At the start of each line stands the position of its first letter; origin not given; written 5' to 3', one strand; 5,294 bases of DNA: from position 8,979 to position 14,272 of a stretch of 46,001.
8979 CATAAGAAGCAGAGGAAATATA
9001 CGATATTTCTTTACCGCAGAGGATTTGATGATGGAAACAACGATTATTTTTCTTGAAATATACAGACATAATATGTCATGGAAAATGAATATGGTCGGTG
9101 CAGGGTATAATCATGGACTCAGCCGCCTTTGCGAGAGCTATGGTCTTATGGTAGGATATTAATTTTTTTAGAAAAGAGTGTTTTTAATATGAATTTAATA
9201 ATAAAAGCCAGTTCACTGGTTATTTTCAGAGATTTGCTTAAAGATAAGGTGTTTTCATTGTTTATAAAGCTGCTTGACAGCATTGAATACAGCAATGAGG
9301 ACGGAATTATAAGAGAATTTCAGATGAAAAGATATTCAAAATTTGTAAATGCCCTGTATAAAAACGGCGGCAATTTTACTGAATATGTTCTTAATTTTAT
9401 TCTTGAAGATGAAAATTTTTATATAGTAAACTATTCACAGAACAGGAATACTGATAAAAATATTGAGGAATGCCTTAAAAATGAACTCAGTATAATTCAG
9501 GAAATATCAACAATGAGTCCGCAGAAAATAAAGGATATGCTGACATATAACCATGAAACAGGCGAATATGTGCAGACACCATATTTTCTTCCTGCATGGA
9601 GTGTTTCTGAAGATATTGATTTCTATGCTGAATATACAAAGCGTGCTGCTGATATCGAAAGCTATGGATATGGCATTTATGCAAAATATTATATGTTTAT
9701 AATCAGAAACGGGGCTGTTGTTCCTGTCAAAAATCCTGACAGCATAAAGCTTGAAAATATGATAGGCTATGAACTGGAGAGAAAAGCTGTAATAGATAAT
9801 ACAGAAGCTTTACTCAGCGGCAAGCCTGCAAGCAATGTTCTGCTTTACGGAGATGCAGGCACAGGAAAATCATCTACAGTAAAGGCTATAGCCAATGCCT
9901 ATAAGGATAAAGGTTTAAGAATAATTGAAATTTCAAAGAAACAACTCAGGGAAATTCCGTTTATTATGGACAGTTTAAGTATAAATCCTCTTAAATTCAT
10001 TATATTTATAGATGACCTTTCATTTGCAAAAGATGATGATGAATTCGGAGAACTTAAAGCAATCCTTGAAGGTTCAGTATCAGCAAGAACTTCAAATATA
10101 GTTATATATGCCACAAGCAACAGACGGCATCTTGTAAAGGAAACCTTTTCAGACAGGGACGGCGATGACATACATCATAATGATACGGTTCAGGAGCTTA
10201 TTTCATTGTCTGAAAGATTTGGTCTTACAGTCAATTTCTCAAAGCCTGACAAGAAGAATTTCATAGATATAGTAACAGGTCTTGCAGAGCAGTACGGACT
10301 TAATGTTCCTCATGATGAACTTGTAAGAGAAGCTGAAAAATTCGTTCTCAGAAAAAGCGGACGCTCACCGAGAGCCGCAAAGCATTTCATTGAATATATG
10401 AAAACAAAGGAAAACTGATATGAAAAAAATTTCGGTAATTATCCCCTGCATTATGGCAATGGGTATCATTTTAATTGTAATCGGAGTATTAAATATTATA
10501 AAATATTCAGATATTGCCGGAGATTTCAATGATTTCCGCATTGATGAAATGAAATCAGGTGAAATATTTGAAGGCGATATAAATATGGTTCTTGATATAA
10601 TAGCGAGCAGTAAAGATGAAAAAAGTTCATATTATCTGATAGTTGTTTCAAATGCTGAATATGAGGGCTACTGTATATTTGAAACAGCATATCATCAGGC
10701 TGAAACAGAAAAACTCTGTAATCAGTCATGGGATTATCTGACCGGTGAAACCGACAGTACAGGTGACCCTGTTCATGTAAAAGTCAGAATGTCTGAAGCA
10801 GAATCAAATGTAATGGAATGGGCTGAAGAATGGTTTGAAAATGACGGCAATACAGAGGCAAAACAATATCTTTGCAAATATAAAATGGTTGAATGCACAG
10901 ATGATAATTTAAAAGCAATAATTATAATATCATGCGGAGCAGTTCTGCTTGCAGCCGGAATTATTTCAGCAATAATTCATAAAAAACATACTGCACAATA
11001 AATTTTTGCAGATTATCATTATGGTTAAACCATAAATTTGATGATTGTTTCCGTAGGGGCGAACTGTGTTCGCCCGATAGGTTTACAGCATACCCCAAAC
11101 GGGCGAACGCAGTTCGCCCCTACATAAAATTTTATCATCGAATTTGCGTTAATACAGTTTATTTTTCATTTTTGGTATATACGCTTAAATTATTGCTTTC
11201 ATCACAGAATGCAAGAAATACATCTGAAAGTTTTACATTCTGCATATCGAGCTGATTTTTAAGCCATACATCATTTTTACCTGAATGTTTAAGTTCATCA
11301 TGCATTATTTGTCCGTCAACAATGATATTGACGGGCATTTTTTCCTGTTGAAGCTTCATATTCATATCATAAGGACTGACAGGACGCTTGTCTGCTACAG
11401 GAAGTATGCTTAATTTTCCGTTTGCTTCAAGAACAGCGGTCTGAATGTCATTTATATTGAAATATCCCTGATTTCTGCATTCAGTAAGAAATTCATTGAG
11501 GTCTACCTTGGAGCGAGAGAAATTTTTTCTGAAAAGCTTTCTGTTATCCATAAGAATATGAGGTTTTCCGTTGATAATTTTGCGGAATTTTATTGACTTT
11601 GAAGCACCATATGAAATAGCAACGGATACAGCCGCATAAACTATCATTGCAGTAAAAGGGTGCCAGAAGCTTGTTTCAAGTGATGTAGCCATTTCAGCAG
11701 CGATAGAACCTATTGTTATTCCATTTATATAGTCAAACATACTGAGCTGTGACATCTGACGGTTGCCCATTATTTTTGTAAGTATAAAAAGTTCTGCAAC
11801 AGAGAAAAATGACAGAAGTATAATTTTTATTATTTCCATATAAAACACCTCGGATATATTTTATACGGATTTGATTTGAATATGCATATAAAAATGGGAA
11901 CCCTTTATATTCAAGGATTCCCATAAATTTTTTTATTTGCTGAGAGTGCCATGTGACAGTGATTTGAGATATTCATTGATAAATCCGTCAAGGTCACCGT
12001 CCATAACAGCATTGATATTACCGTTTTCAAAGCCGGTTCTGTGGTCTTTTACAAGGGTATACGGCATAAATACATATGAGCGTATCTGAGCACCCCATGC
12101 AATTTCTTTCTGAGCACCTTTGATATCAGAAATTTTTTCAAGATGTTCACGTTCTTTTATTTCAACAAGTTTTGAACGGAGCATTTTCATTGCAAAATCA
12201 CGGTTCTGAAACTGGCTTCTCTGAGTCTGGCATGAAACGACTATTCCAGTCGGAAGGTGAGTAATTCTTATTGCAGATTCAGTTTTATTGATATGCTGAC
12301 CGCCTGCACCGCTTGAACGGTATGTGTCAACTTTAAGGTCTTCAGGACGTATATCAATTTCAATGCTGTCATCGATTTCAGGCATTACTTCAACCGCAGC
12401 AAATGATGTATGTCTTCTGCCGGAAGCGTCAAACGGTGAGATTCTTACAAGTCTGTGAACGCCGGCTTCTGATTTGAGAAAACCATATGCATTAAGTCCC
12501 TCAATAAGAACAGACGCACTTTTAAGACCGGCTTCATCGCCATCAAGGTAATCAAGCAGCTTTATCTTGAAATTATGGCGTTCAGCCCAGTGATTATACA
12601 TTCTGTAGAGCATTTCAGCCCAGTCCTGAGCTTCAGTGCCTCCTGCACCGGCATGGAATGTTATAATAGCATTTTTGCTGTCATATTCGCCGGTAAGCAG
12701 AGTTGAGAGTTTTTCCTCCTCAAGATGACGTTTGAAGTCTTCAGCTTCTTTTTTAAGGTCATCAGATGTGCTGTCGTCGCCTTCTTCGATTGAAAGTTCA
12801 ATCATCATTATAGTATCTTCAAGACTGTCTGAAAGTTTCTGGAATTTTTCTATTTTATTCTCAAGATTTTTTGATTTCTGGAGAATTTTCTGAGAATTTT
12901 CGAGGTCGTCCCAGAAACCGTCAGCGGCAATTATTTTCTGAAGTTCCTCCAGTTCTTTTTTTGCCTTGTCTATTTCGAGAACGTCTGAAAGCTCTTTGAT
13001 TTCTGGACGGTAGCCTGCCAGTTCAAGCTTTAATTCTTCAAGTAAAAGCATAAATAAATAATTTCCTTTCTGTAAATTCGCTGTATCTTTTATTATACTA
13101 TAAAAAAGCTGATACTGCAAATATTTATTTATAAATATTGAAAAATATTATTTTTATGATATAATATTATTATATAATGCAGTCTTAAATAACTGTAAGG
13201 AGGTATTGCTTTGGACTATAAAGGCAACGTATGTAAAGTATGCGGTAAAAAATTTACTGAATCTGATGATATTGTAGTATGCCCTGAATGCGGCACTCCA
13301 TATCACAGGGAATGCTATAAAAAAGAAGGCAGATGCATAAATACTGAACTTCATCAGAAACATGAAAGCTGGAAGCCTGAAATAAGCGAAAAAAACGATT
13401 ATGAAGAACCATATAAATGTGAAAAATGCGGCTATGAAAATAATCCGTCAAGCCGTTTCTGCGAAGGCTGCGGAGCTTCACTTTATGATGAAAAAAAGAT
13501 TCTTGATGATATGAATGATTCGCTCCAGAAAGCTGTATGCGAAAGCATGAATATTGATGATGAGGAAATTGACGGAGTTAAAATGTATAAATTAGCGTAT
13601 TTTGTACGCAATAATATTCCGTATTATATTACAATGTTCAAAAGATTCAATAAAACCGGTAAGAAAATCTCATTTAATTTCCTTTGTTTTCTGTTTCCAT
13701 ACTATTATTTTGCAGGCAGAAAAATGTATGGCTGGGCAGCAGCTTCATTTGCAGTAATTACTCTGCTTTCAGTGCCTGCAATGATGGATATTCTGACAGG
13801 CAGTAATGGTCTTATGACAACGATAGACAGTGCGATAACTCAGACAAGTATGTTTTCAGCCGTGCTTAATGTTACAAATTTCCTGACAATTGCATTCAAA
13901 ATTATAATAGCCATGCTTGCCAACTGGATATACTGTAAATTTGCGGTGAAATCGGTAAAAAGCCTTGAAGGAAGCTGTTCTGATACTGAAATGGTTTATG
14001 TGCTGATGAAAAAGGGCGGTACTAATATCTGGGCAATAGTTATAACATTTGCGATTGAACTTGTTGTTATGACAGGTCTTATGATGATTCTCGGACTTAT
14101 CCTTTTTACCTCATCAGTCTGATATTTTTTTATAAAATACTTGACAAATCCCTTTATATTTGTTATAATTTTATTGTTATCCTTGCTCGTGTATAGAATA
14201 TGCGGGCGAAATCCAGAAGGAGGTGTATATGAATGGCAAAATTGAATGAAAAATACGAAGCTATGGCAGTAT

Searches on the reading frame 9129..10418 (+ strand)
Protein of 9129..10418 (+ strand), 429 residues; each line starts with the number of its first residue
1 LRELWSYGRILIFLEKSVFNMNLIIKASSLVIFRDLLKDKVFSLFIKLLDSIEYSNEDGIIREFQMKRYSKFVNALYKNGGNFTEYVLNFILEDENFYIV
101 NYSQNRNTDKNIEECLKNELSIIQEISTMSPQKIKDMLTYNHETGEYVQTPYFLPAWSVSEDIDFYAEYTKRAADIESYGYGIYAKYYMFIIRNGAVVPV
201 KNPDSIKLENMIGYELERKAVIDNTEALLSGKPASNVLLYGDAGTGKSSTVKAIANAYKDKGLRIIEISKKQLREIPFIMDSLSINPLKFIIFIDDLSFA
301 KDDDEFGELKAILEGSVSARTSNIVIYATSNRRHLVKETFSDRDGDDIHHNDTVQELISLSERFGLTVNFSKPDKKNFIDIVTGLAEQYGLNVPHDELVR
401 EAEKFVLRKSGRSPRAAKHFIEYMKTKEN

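Call 69: search_protein_families(library=pfam, proteins=[window:9129-10418:+], max_evalue=0.00001)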
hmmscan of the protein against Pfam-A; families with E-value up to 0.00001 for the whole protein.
window:9129-10418:+ (429 aa): 3 families
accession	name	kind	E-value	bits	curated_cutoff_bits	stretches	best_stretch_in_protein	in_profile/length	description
PF05673.19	DUF815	-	1.2e-86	290.4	23.8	1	193-426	12-247/249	Protein of unknown function (DUF815)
PF13191.12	AAA_16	-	5.7e-08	33.9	32.6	1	217-311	8-100/167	AAA ATPase domain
PF00004.35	AAA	-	1.2e-07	32.7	21.2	1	237-340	1-118/131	ATPase family associated with various cellular activities (AAA)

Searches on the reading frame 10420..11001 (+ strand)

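Call 69: search_protein_families(library=pfam, proteins=[window:10420-11001:+], max_evalue=0.00001)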
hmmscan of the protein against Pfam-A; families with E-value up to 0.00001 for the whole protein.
window:10420-11001:+ (193 aa): 1 family
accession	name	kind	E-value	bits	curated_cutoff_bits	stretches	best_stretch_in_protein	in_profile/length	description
PF20456.3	DUF6709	-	1.2e-13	51.2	27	1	1-185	9-207/339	Family of unknown function (DUF6709)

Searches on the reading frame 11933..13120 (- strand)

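Call 69: search_protein_families(library=pfam, proteins=[window:11933-13120:-], max_evalue=0.00001)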
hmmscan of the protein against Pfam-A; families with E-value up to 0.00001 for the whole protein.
window:11933-13120:- (395 aa): 2 families
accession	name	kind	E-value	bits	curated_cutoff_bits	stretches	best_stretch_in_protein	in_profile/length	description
PF03462.23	PCRF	-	1.2e-56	192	24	1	54-243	2-194/194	PCRF domain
PF00472.26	RF-1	-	1.9e-42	144.3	35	1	252-361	2-116/116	RF-1 domain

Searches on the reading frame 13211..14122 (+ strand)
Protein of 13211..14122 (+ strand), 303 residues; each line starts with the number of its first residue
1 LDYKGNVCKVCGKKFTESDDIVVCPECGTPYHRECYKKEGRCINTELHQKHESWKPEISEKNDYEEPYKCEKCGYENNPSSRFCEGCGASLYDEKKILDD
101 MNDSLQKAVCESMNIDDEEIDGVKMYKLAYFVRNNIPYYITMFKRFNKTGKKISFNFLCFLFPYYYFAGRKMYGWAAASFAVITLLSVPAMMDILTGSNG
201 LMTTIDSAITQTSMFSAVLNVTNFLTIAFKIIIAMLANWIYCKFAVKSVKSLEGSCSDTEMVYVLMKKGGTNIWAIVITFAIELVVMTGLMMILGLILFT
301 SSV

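Call 69: search_protein_families(library=pfam, proteins=[window:13211-14122:+], max_evalue=0.00001)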
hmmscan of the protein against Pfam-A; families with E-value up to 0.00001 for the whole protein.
window:13211-14122:+ (303 aa): 3 families
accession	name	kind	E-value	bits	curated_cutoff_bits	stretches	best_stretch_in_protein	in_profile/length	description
PF14446.12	Prok-RING_1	-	1.8e-25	89.1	29.1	1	2-55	1-54/54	Prokaryotic RING finger family 1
PF12773.13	DZR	-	2.3e-06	28.1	27.3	0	70-92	1-23/45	Double zinc ribbon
PF13240.11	Zn_Ribbon_1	-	3.9e-06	26.9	25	1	69-91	1-23/23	zinc-ribbon domain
